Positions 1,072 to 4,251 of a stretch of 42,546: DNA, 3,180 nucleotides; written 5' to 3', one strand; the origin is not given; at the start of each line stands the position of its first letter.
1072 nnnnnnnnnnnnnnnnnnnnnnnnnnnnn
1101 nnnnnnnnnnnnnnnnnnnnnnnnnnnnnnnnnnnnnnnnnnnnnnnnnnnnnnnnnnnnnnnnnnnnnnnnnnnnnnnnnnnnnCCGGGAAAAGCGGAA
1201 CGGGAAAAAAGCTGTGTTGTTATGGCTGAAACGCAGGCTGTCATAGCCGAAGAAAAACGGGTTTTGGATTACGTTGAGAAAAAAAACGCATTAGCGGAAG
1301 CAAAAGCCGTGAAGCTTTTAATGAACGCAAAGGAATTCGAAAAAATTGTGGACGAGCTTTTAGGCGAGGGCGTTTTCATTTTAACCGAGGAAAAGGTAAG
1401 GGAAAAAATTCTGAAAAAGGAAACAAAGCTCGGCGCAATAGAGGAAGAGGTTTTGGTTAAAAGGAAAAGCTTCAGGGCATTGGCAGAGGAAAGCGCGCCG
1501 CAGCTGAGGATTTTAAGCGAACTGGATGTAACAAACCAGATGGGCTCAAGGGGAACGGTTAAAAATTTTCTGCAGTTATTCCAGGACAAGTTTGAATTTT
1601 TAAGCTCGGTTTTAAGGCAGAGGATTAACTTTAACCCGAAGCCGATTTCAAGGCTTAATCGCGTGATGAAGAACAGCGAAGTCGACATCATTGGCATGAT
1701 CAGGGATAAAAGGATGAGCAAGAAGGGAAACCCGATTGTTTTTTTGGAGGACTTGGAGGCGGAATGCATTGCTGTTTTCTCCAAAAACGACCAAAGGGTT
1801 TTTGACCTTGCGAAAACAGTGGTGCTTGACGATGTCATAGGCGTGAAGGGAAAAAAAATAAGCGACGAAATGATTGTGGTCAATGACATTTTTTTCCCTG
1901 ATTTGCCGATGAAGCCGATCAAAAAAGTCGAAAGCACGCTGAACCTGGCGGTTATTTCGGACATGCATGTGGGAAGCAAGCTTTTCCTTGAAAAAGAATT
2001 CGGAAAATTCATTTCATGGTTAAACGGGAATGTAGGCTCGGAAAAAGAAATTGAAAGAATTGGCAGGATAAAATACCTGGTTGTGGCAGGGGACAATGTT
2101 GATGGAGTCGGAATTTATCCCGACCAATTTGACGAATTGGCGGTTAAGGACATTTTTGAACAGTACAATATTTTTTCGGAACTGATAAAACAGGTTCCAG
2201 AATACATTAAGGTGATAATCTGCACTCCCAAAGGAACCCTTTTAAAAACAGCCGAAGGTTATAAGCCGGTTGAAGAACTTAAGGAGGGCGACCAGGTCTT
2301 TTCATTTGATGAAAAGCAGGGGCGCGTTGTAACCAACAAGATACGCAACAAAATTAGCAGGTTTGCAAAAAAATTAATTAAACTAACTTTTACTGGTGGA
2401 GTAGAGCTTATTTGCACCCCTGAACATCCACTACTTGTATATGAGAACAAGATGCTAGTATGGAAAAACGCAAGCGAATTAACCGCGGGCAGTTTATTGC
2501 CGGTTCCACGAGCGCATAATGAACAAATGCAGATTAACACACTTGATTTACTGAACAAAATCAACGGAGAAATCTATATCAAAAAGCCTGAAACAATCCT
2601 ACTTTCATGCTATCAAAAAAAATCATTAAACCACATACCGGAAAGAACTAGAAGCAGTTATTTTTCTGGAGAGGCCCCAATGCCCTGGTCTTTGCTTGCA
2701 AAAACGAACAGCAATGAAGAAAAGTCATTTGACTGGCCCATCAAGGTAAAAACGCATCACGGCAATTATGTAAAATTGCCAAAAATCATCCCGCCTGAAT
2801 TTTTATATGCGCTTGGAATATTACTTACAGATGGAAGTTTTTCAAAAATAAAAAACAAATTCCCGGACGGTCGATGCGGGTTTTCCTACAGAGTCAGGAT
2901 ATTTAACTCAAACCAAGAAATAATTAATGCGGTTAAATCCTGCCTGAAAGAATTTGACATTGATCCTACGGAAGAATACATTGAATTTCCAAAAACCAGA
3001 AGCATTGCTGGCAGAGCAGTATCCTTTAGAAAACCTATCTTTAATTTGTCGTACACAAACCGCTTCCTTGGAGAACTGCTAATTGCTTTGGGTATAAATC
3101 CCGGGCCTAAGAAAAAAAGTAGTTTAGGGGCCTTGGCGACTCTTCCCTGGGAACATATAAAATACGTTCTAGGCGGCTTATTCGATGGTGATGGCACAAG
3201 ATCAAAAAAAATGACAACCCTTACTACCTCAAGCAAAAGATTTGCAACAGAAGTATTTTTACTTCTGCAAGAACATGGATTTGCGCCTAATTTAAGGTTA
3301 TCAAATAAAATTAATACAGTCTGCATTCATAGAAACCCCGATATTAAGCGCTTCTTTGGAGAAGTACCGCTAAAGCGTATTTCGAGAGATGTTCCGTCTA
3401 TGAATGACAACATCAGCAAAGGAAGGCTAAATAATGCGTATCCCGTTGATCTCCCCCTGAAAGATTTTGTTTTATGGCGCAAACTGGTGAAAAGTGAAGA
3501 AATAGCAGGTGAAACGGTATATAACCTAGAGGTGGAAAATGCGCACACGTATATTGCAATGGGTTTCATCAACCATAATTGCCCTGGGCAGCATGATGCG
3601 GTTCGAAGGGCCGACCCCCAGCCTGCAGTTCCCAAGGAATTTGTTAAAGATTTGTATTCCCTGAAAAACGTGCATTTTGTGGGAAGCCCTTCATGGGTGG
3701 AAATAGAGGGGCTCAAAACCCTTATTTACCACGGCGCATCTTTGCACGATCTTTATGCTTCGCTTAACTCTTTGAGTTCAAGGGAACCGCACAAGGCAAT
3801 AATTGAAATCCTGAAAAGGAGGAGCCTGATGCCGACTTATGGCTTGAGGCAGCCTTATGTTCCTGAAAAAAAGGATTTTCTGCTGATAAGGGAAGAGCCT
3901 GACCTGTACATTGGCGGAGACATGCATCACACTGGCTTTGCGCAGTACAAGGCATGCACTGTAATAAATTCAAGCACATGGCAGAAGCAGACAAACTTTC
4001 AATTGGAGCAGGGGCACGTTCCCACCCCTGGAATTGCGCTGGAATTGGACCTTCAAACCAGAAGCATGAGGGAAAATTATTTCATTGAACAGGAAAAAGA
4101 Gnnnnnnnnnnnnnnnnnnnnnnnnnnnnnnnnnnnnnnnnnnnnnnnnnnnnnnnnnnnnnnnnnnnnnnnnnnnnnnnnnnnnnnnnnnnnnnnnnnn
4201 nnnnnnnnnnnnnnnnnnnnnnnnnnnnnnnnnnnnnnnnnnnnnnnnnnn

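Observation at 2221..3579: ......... intein in the PolD small subunit (DP1) while the adjacent DP2 gene is intein-free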

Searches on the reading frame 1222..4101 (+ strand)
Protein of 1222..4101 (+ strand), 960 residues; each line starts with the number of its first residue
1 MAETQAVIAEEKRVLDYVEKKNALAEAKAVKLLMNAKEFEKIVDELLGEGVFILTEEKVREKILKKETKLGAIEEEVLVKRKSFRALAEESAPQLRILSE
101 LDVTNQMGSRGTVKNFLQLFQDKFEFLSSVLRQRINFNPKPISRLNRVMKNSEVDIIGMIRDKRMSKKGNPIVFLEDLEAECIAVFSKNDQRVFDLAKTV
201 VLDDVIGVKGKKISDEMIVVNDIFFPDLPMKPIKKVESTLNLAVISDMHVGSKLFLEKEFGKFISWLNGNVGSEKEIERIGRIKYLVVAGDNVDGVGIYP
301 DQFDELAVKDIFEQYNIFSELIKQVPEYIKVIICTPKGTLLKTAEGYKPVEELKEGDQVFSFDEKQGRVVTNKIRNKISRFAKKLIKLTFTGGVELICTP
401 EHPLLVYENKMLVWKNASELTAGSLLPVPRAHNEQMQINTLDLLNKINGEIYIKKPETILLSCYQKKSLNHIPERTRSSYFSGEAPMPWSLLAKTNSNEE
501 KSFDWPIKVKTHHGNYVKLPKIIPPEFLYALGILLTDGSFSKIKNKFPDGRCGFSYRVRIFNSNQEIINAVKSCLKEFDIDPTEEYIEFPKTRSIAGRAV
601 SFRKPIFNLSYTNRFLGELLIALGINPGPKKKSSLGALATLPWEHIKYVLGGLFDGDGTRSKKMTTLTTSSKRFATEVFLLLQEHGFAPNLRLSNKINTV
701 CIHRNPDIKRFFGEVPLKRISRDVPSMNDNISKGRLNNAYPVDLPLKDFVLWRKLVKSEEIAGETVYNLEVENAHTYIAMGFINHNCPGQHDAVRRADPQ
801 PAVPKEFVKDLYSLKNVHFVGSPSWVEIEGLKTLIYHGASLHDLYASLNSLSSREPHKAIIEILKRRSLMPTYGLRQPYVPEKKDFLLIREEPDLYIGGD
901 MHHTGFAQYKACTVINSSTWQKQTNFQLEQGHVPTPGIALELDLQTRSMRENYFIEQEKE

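Call 6: search_protein_families(library=pfam, proteins=[window:1222-4101:+], max_evalue=0.01)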
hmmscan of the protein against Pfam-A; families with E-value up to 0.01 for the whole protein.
window:1222-4101:+ (960 aa): 8 families
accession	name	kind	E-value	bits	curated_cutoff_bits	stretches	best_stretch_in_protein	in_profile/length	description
PF14890.11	Intein_splicing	-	1.3e-17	64.4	35.8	1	346-786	7-155/155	Intein splicing domain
PF14528.11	LAGLIDADG_3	-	1.3e-12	48.3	22.5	2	648-715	5-81/82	LAGLIDADG-like domain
PF04042.21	DNA_pol_E_B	-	4.1e-11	43.1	29.1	1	788-904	86-206/210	DNA polymerase alpha/epsilon subunit B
PF07591.16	PT-HINT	-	2.2e-08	34.9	27.7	1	340-426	1-87/137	Pretoxin HINT domain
PF13403.11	Hint_2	-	3.4e-05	24.7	28.4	1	333-414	1-85/147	Hint domain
PF00149.33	Metallophos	-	0.0005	21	21.5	0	241-316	2-48/191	Calcineurin-like phosphoesterase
PF01079.26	Hint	-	0.00098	19.2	29.7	1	331-410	10-92/213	Hint module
PF01336.31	tRNA_anti-codon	-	0.0023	18.3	27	1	154-211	1-56/75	OB-fold nucleic acid binding domain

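Call 7: search_protein_families(library=ncbifam, proteins=[window:1222-4101:+], max_evalue=0.01)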
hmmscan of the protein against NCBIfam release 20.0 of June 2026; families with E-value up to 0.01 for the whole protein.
window:1222-4101:+ (960 aa): 14 families
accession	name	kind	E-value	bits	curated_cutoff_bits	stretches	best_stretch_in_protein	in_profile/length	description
NF003118.0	PRK04036.1-3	equivalog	4.2e-127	425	445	2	10-334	4-314/481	DNA-directed DNA polymerase II small subunit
NF003120.0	PRK04036.1-5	equivalog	2.9e-116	389.1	671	2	85-334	133-380/547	DNA-directed DNA polymerase II small subunit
NF003119.0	PRK04036.1-4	equivalog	2.9e-108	362.9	823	2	33-346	118-427/590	DNA-directed DNA polymerase II small subunit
NF003116.0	PRK04036.1-1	equivalog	1.1e-86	291.6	425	2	99-335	135-362/530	DNA-directed DNA polymerase II small subunit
NF003117.0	PRK04036.1-2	equivalog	2.2e-85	287.3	993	2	113-334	254-476/650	DNA-directed DNA polymerase II small subunit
NF011303.0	PRK14715.1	equivalog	1.6e-14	52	1585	1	356-689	941-1260/1627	DNA-directed DNA polymerase II large subunit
NF011302.0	PRK14714.1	equivalog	1.9e-10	39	1791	1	350-441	974-1065/1350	DNA-directed DNA polymerase II large subunit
NF011491.0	PRK14898.1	equivalog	1.2e-07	30.2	783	1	369-703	135-396/860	DNA-directed RNA polymerase subunit A''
NF005852.0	PRK07773.1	equivalog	3.3e-07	29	780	1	338-437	402-505/886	replicative DNA helicase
NF045703.1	rSAM_Tes_intein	exception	5.3e-07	27.8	1700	1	356-542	203-386/1040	tetraether lipid synthase Tes, intein-containing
TIGR01443.1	intein_Cterm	domain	6.1e-06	26.3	15.6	1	766-787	2-24/24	intein C-terminal splicing region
TIGR01445.1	intein_Nterm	domain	3.1e-05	24.9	24.5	1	334-406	1-83/83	intein N-terminal splicing region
NF052663.1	RtcB_rel_intein2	exception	0.00041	19.3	1050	1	349-428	94-173/626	intein-containing RctB family protein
NF006207.0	PRK08332.1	equivalog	0.00046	17.5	2400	0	756-788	1210-1243/1684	vitamin B12-dependent ribonucleotide reductase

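Call 8: find_homologous_proteins(query=window:1222-4101:+)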
Query window:1222-4101:+ (960 aa): 50 proteins with E <= 0.001 among 8000 candidates.
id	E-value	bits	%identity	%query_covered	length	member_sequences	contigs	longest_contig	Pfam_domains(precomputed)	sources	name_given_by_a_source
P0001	0.0e+0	2175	100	100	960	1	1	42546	PF07591.16,PF04042.22,PF14528.12,PF14890.12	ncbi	ncbi:MAG: LAGLIDADG family homing endonuclease [Candidatus Diapherotrites archaeon]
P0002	2.0e-159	550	46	35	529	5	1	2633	PF04042.22,PF00149.34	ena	-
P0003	2.1e-144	501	32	98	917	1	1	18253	PF04042.22,PF00149.34,PF14528.12,PF14890.12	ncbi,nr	ncbi:MAG: LAGLIDADG family homing endonuclease [Candidatus ainarchaeum sp.]|nr:LAGLIDADG family homi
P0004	8.7e-96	340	34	35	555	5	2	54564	PF04042.22,PF12850.13,PF00149.34,PF01336.32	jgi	-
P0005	9.2e-83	297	39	26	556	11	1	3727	PF04042.22,PF12850.13,PF00149.34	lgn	-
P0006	1.3e-80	290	35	32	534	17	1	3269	PF04042.22,PF12850.13,PF00149.34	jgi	-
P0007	1.7e-80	289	36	30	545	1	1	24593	PF04042.22,PF12850.13,PF00149.34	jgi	jgi:DNA polymerase II small subunit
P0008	5.6e-79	284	35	30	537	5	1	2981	PF04042.22,PF12850.13,PF00149.34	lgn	-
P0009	1.7e-78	283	35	29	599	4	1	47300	PF04042.22,PF12850.13,PF00149.34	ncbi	-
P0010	1.3e-77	280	33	33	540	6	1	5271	PF04042.22,PF12850.13,PF00149.34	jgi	jgi:DNA polymerase II small subunit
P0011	1.6e-77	279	37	27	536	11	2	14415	PF04042.22,PF12850.13,PF00149.34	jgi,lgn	jgi:DNA polymerase II small subunit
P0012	8.5e-77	277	32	32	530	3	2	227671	PF04042.22,PF12850.13,PF00149.34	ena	-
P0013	1.5e-74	270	35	35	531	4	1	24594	PF04042.22,PF00149.34,PF01336.32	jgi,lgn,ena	-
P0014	1.5e-72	263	41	25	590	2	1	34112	PF04042.22,PF00149.34,PF01336.32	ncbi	-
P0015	2.4e-71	259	36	29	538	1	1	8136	PF04042.22,PF00149.34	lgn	-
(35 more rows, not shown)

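Call 21: find_encoding_contigs(protein=P0003, flank=6000, max_places=3)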
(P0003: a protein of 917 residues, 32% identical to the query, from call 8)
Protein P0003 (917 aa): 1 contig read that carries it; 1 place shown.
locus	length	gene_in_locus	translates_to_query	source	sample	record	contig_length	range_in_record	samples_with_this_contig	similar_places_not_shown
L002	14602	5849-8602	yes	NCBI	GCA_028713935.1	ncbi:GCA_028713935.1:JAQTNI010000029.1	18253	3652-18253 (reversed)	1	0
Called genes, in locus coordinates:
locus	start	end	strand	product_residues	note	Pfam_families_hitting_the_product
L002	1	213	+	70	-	?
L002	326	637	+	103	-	-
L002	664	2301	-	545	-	PF07549:Sec_GG, PF02355:SecD_SecF_C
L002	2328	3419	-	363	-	PF02355:SecD_SecF_C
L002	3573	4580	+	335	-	PF17835:NOG1_N, PF00009:GTP_EFTU (faint), PF01926:MMR_HSR1, PF02421:FeoB_N, PF02492:cobW (faint), PF09439:SRPRB (weak), PF06858:NOG1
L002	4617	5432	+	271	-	-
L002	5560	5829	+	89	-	PF03685:UPF0147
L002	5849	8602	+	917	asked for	PF00149:Metallophos (faint), PF14890:Intein_splicing, PF14528:LAGLIDADG_3, PF04042:DNA_pol_E_B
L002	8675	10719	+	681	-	PF02384:N6_Mtase, PF01170:UPF0020 (weak), PF20473:MmeI_Mtase, PF07669:Eco57I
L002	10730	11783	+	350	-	PF12950:TaqI_C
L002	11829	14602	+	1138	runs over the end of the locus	PF03833:PolC_DP2_N, PF24844:PolC_DP2_central, PF24846:PolC_DP2_cat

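Call 37: search_protein_representatives(protein=window:1222-4101:+)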
Query: 960 residues. Proteins with E-value up to 0.001 (for the whole library): 4246; up to 1e-10: 922; up to 1e-30: 546. The best 150 are listed.
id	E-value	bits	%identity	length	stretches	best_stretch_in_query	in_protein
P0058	1.0e-158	546.4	49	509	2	13-334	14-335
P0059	3.8e-121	422.0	46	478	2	787-950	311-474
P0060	2.4e-116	406.1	43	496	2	13-333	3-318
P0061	1.6e-109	383.5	40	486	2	13-334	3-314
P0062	7.6e-109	381.3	43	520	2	14-333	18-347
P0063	1.8e-108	380.0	44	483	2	87-333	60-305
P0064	1.0e-106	374.3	39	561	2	9-333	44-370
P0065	3.3e-105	369.3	41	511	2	14-333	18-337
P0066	4.5e-104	365.5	41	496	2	11-333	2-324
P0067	1.0e-102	361.0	41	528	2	11-333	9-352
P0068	1.2e-101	357.4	41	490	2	787-955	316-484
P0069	8.1e-98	344.8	40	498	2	22-333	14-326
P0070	2.4e-97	343.2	47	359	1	11-337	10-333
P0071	1.2e-95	337.6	40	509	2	11-333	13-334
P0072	2.4e-95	336.6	55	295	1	680-955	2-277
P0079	6.9e-91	321.9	38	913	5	787-950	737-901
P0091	4.3e-82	292.8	44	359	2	10-334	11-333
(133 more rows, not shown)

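Call 42: find_encoding_contigs(protein=P0091, flank=3000, max_places=2)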
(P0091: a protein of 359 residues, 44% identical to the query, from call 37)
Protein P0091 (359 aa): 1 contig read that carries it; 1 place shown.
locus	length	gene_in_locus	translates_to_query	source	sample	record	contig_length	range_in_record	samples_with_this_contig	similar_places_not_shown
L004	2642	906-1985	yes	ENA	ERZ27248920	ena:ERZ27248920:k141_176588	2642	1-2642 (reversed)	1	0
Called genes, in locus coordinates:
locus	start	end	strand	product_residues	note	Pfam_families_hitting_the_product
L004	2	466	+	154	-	?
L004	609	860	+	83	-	PF03685:UPF0147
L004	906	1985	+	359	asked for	-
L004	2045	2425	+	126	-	-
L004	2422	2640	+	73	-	?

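Call 43: find_encoding_contigs(protein=P0002, flank=3000, max_places=2)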
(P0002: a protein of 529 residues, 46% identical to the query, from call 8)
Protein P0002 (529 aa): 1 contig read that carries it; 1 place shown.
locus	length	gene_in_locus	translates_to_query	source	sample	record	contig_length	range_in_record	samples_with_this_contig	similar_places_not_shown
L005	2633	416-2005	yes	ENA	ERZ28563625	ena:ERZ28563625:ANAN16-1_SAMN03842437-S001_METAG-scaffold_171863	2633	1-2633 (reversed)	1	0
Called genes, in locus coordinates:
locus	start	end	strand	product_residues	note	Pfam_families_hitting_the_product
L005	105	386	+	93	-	PF03685:UPF0147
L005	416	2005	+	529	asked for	PF00149:Metallophos, PF04042:DNA_pol_E_B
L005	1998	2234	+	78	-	PF03833:PolC_DP2_N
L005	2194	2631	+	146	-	?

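Call 44: find_encoding_contigs(protein=P0058, flank=3000, max_places=2)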
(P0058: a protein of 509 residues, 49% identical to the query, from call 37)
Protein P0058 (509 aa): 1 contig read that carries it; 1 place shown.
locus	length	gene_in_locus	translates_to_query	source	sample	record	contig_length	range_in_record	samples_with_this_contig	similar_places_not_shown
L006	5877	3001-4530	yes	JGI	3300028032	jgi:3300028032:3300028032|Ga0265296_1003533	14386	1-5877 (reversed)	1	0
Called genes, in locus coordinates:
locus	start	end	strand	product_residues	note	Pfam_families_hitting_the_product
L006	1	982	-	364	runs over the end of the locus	PF02355:SecD_SecF_C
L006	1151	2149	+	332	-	PF17835:NOG1_N, PF00009:GTP_EFTU (faint), PF01926:MMR_HSR1, PF02421:FeoB_N, PF09439:SRPRB, PF06858:NOG1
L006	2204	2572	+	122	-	-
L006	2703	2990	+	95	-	PF03685:UPF0147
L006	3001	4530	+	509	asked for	PF00149:Metallophos, PF04042:DNA_pol_E_B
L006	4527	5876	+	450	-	PF03833:PolC_DP2_N, PF24844:PolC_DP2_central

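Call 72: search_protein_families(library=pfam, proteins=[P0079, P0072], max_evalue=0.001)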
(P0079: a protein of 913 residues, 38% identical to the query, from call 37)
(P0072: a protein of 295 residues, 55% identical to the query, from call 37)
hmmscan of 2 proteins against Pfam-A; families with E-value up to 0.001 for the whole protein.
P0079 (913 aa): 5 families
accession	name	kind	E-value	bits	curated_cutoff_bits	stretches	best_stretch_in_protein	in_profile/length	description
PF14528.11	LAGLIDADG_3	-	3.8e-12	46.7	22.5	1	554-611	2-63/82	LAGLIDADG-like domain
PF04042.21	DNA_pol_E_B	-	1.4e-10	41.4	29.1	1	720-851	68-203/210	DNA polymerase alpha/epsilon subunit B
PF14890.11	Intein_splicing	-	3.1e-09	37.3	35.8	1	394-695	77-155/155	Intein splicing domain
PF00149.33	Metallophos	-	1.4e-05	26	21.5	0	718-853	47-189/191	Calcineurin-like phosphoesterase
PF12850.12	Metallophos_2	-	3e-05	24.5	27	0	723-874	44-138/154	Calcineurin-like phosphoesterase superfamily domain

P0072 (295 aa): 2 families
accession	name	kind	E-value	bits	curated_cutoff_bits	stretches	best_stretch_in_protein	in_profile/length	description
PF04042.21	DNA_pol_E_B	-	6.3e-11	42.5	29.1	1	110-224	86-204/210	DNA polymerase alpha/epsilon subunit B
PF14890.11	Intein_splicing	-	0.00012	22.4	35.8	1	40-108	100-155/155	Intein splicing domain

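Call 80: list_cluster_members(proteins=[P0001, P0003, P0079, P0072, L008:1676-4579:-])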
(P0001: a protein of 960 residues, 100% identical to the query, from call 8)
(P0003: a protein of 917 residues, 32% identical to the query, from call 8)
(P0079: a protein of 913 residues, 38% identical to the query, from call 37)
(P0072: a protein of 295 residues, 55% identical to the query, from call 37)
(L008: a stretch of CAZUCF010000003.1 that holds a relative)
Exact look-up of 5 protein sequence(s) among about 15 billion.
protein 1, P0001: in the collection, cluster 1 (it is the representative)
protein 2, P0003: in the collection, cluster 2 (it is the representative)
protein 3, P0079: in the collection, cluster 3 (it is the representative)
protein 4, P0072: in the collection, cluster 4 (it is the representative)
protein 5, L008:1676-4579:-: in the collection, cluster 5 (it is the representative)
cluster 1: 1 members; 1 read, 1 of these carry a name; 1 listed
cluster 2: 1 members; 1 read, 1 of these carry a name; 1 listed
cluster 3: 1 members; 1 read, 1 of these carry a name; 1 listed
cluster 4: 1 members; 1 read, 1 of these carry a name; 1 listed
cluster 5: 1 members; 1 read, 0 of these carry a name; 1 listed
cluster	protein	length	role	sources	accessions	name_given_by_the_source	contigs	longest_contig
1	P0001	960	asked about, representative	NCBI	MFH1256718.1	MAG: LAGLIDADG family homing endonuclease [Candidatus Diapherotrites archaeon]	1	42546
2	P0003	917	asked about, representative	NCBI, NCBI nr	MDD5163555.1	MAG: LAGLIDADG family homing endonuclease [Candidatus ainarchaeum sp.] | LAGLIDADG family homing endonuclease [Candidatus ainarchaeum sp.]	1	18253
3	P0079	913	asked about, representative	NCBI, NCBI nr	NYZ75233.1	hypothetical protein H0O03_03150 [Candidatus Micrarchaeota archaeon] | hypothetical protein [Candidatus Micrarchaeota archaeon]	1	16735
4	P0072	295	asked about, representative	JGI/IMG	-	hypothetical protein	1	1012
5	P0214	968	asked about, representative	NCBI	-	-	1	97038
